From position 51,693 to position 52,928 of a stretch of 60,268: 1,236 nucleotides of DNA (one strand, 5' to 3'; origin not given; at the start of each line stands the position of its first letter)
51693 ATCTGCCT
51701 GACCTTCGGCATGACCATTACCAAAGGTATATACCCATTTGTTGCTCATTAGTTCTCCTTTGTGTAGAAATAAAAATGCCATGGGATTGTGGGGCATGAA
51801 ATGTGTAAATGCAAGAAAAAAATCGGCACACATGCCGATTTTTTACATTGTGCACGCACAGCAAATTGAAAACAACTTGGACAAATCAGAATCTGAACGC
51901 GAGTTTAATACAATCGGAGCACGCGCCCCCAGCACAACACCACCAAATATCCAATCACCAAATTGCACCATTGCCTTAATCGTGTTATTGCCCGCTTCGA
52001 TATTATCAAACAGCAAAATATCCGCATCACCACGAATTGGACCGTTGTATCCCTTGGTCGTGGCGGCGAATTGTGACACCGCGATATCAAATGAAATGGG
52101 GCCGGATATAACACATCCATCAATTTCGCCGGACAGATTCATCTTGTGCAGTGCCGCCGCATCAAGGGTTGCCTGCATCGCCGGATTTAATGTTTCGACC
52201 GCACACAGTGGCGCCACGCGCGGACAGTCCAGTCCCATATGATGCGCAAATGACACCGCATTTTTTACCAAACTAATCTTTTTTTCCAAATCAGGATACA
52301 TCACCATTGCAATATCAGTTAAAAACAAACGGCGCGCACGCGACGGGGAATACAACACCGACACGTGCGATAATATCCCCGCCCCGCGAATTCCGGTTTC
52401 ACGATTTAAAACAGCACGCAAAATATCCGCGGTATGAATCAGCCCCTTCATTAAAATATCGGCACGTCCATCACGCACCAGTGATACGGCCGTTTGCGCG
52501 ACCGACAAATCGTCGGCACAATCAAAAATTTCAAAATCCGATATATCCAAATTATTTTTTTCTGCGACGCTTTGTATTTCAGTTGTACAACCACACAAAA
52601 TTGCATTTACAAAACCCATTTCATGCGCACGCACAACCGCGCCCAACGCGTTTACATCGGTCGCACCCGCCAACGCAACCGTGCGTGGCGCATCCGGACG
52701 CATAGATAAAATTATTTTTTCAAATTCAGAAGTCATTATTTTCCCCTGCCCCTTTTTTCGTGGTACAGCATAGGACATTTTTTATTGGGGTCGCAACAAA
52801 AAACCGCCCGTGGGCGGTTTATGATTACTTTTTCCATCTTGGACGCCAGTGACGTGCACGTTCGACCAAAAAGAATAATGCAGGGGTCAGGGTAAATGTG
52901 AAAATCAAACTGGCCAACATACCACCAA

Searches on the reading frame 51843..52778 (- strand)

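Call 9: search_protein_families(library=pfam, proteins=[window:51843-52778:-], max_evalue=0.001)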
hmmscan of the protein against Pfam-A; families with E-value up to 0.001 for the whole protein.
window:51843-52778:- (311 aa): 1 family
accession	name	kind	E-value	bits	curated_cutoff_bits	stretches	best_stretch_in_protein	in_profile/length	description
PF01515.24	PTA_PTB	-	1e-48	166.8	24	2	96-304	107-314/319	Phosphate acetyl/butaryl transferase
